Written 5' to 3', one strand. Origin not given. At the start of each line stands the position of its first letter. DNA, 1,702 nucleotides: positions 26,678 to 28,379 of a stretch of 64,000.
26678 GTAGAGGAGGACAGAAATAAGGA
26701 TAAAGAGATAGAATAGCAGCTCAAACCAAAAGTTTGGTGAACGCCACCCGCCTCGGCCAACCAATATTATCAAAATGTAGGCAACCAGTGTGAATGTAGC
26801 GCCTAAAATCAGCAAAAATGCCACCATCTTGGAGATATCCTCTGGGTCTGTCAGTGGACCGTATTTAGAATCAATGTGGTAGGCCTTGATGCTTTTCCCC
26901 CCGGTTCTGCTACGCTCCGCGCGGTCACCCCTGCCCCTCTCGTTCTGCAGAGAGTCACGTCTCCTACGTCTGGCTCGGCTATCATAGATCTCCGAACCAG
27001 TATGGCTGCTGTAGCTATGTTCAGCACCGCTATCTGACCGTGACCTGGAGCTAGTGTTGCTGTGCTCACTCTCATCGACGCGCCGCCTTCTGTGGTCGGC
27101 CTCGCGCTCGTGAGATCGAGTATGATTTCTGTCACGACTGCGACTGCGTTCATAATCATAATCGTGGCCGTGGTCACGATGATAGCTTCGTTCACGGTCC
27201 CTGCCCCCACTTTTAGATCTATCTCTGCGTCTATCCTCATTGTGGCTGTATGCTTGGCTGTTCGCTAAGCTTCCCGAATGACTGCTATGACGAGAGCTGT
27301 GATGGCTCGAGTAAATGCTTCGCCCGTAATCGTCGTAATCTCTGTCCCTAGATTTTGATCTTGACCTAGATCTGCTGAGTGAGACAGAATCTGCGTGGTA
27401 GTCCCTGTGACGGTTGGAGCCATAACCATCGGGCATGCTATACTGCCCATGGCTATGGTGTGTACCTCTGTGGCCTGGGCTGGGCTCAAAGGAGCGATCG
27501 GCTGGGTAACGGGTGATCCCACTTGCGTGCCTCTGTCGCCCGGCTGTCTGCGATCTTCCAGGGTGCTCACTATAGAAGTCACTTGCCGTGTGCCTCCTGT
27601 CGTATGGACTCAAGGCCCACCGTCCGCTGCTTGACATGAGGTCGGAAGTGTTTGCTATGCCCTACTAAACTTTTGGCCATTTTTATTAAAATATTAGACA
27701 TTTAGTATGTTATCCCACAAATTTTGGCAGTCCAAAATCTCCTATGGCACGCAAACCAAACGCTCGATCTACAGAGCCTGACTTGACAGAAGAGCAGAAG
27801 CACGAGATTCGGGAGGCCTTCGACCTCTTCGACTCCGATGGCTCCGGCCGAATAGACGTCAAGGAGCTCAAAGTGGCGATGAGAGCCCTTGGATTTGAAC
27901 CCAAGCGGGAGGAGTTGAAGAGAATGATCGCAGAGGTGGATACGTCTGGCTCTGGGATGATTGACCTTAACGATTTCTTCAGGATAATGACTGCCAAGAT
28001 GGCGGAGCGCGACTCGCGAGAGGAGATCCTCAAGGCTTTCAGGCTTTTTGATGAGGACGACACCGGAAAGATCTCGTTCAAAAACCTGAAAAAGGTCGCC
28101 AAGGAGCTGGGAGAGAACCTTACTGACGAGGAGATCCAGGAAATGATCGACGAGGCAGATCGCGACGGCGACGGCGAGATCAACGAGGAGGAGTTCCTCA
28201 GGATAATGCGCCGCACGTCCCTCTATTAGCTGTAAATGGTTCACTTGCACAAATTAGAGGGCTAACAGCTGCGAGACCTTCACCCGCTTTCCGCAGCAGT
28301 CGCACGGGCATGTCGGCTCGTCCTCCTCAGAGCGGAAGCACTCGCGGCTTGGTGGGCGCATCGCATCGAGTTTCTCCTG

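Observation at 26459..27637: RS-dipeptide (SR-protein-like) domain fused to a multi-pass membrane domain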

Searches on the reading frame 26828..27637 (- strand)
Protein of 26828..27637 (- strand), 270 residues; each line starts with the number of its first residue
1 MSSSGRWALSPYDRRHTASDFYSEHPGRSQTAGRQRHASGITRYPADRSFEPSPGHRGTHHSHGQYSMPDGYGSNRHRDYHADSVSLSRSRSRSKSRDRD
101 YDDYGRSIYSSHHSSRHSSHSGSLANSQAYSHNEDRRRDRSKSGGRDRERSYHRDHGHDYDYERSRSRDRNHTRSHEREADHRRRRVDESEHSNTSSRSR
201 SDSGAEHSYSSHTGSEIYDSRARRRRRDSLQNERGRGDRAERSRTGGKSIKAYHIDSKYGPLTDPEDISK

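Call 50: find_homologous_proteins(query=window:26828-27637:-, max_evalue=0.01)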
Query seq(270 aa) (270 aa): 3 proteins with E <= 0.01 among 8000 candidates.
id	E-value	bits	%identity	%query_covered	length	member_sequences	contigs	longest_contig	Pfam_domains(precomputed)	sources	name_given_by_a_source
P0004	1.2e-157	542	99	100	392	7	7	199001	-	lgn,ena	-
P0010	7.6e-86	307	64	100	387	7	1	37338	-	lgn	-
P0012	1.5e-59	221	56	100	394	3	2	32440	-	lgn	-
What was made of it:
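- Tried and rejected: The N-terminus-only search found only Giardia orthologues (call 50).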

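Call 57: find_encoding_contigs(protein=P0012, flank=3000, max_places=2)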
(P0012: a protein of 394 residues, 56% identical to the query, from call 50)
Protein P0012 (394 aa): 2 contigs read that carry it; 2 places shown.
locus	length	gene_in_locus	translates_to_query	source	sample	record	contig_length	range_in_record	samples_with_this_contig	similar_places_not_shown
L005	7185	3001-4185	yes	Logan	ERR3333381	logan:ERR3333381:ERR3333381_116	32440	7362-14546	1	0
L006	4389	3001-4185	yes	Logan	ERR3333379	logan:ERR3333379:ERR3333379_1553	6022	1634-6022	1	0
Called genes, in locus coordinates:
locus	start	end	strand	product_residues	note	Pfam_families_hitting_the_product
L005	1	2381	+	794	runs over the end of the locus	-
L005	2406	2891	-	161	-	PF21008:AIF-1, PF00036:EF-hand_1, PF13405:EF-hand_6, PF13499:EF-hand_7, PF14658:EF-hand_9, PF13499:EF-hand_7, PF14658:EF-hand_9, PF13833:EF-hand_8, +7 more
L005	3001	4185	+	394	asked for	-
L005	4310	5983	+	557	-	PF00390:malic, PF03949:Malic_M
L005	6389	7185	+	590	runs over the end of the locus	-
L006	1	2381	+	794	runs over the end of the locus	-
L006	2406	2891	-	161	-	PF21008:AIF-1, PF00036:EF-hand_1, PF13405:EF-hand_6, PF13499:EF-hand_7, PF14658:EF-hand_9, PF13499:EF-hand_7, PF14658:EF-hand_9, PF13833:EF-hand_8, +7 more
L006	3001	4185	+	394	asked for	-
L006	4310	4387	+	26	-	?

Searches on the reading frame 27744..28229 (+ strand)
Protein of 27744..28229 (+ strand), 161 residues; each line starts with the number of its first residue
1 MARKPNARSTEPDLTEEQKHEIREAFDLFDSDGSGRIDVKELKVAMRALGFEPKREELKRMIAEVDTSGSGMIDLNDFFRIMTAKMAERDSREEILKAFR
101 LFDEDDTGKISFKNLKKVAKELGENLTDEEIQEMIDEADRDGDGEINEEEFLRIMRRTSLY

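Call 4: search_protein_families(library=pfam, proteins=[window:27744-28229:+], max_evalue=1)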
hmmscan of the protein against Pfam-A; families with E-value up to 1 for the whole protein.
window:27744-28229:+ (161 aa): 34 families (the best 25 are shown)
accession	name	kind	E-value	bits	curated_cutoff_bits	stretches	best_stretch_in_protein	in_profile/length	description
PF13499.12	EF-hand_7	-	9.1e-35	119.3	30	2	21-83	3-67/67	EF-hand domain pair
PF00036.39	EF-hand_1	-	3.3e-31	104.9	25.4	4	130-157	1-28/29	EF hand domain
PF13405.12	EF-hand_6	-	1.9e-27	92.8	25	4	21-50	1-30/30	EF-hand domain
PF13833.12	EF-hand_8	-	2.6e-22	78.7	28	4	107-157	2-53/54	EF-hand domain pair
PF14658.12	EF-hand_9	-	5e-20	72.2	37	2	98-157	3-64/66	EF-hand domain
PF21008.3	AIF-1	-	2.2e-14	54.3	50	2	12-86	34-107/140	Allograft inflammatory factor 1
PF13202.12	EF-hand_5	-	8.5e-14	50.7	25.9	2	22-43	1-22/25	EF hand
PF12763.14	EH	-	1.2e-07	32.1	22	2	98-156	12-67/101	EH domain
PF24548.1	EF_EFCAB10_C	-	7.3e-07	29.2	32.5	2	22-60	3-41/60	EFCAB10, C-terminal EF-hand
PF25530.1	EF-hand_SWAP70_N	-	7.7e-05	23.1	27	1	91-154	8-72/95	Switch-associated protein 70-like, N-terminal EF-hand domain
PF24655.1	DUF7645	-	0.00013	22.2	27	1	80-130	3-44/62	Domain of unknown function (DUF7645)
PF17959.7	EF-hand_14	-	0.0016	19.1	23.7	1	99-138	6-45/90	EF-hand domain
PF00404.24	Dockerin_1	-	0.0033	18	22.9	1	127-157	25-55/57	Dockerin type I domain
PF08236.17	SRI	-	0.0036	18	23.5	1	105-138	18-50/78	SRI (Set2 Rpb1 interacting) domain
PF13624.11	SurA_N_3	-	0.0036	17.6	27.2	1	92-158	74-141/162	SurA-like N-terminal domain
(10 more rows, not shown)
